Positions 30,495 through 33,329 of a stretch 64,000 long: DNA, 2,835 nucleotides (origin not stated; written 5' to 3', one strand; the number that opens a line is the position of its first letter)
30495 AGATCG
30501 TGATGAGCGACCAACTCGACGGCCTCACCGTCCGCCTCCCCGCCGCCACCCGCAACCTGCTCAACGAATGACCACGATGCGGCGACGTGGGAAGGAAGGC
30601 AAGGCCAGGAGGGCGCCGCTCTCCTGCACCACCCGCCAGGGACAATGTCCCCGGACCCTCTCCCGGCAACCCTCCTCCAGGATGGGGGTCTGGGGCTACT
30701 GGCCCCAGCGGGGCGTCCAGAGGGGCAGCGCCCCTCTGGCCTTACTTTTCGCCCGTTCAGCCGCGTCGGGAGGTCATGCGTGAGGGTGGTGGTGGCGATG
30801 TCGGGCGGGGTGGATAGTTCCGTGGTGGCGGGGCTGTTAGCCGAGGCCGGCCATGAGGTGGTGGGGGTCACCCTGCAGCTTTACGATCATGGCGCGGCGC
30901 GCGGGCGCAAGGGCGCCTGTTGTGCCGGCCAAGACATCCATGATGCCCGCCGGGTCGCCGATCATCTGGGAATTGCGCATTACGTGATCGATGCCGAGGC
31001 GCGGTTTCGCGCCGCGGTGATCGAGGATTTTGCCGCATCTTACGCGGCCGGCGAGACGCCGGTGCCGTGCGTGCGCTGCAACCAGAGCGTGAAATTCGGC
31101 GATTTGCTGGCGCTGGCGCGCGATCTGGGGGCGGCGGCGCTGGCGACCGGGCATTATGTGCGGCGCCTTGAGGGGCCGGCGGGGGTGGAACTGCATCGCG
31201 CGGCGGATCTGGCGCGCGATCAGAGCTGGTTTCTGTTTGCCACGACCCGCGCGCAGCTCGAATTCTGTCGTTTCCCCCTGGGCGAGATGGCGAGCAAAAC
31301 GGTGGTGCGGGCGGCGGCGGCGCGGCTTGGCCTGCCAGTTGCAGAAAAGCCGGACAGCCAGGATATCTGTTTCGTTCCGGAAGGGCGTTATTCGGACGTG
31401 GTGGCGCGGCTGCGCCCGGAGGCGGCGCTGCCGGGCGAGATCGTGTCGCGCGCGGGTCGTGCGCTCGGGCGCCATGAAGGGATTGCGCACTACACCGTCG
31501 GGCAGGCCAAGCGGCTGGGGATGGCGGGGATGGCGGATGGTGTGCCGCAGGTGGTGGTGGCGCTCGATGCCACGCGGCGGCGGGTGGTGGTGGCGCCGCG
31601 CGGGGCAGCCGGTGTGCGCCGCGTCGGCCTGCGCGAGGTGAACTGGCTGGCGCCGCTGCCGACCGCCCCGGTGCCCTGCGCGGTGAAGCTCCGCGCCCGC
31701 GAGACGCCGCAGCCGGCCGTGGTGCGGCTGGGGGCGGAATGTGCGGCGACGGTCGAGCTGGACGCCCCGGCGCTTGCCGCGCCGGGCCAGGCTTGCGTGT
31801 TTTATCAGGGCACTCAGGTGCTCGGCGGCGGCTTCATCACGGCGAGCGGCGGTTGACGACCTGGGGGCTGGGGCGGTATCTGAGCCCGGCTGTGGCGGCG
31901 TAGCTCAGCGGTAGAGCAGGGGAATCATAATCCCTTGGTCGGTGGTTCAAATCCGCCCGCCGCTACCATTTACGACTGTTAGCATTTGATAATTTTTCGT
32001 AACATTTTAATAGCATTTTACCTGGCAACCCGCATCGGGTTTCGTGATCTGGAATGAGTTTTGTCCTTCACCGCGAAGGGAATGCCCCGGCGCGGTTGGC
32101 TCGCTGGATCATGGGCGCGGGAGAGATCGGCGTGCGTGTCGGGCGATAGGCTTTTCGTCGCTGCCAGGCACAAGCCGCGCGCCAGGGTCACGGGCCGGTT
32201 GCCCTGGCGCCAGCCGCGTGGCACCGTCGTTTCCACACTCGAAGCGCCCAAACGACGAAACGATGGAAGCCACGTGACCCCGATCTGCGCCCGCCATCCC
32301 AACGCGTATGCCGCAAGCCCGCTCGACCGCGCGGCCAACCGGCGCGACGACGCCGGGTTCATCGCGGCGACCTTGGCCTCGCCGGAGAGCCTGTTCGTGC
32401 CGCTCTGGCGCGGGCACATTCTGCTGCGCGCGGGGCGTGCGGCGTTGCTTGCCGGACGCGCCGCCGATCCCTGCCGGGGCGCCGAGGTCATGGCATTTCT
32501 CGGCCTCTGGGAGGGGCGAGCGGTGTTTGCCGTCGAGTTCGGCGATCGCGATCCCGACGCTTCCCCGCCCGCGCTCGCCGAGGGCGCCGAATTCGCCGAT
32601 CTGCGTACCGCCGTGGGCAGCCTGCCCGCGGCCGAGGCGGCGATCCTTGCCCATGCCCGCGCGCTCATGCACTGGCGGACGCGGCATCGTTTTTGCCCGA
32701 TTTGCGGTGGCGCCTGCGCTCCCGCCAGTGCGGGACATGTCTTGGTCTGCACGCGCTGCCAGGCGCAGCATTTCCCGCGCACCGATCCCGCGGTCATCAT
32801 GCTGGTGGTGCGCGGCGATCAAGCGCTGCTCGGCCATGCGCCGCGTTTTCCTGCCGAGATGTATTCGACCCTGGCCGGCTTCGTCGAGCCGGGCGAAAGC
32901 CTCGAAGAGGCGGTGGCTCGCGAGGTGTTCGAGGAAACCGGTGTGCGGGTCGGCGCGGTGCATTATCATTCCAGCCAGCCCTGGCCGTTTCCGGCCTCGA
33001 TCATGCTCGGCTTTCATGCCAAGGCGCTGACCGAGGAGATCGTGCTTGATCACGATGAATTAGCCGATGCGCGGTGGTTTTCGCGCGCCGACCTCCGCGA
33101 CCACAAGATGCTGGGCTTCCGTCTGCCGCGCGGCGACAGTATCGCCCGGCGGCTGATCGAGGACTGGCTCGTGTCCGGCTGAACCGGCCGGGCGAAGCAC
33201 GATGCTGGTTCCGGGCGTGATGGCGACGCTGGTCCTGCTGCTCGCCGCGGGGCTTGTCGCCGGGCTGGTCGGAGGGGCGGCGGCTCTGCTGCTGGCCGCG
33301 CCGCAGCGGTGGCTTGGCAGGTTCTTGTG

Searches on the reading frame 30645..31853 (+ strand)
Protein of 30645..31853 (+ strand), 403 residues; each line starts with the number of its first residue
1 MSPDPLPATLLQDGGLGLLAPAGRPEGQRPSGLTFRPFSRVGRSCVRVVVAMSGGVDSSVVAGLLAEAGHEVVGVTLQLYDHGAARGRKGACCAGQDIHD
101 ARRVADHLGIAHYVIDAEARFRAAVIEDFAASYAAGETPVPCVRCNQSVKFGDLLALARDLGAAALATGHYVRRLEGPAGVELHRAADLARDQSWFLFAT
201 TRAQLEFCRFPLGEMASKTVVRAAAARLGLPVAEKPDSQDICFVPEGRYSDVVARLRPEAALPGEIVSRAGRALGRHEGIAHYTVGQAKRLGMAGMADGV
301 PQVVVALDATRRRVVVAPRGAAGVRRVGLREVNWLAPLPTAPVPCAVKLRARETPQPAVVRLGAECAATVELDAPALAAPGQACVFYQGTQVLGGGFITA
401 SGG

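Call 10: search_protein_families(library=pfam, proteins=[window:30645-31853:+], max_evalue=0.01)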
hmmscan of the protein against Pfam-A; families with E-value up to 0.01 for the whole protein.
window:30645-31853:+ (403 aa): 8 families
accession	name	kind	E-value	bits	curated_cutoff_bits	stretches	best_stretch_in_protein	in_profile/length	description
PF03054.22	tRNA_Me_trans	-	9.8e-69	231.5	20.6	1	47-245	2-201/202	tRNA methyl transferase HUP domain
PF20258.4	tRNA_Me_trans_C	-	9.8e-16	58.3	20.6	1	329-398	6-77/77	Aminomethyltransferase beta-barrel domain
PF20259.3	tRNA_Me_trans_M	-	3e-10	39.9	27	1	253-317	4-65/66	tRNA methyl transferase PRC-barrel domain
PF00733.27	Asn_synthase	-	3.1e-08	34.1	21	1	43-130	15-92/354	Asparagine synthase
PF00764.25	Arginosuc_synth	-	0.00028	21.4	27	1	47-123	1-67/162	Arginosuccinate synthase N-terminal HUP domain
PF02540.23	NAD_synthase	-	0.00069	19.3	21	1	47-122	20-86/242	NAD synthase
PF06508.19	QueC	-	0.0024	17.9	22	1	48-118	2-61/210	Queuosine biosynthesis protein QueC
PF18105.7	PGM1_C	-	0.0067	16.3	22.5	0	74-107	20-53/54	PGM1 C-terminal domain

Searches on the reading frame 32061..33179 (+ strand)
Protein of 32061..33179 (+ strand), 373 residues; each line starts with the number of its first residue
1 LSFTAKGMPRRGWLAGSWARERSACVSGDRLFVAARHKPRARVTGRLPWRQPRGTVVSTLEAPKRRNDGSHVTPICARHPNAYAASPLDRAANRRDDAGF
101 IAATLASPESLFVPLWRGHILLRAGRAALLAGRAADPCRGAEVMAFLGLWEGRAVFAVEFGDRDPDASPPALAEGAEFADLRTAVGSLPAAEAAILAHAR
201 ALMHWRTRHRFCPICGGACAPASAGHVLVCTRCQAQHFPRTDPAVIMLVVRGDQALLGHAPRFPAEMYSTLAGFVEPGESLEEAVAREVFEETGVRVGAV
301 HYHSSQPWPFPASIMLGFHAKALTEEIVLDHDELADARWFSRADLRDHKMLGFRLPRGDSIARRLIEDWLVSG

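Call 10: search_protein_families(library=pfam, proteins=[window:32061-33179:+], max_evalue=0.01)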
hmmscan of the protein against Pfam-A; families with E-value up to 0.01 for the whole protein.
window:32061-33179:+ (373 aa): 3 families
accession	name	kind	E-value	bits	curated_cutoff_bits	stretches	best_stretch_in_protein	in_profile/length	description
PF00293.34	NUDIX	-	1.3e-19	70.9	21.1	1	242-348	3-121/134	NUDIX domain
PF09296.17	NUDIX-like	-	4.9e-18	66.2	22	1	110-205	2-96/96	NADH pyrophosphatase-like rudimentary NUDIX domain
PF09297.16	Zn_ribbon_NUD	-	1.5e-07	31.5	24.8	1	208-238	2-32/32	NADH pyrophosphatase zinc ribbon domain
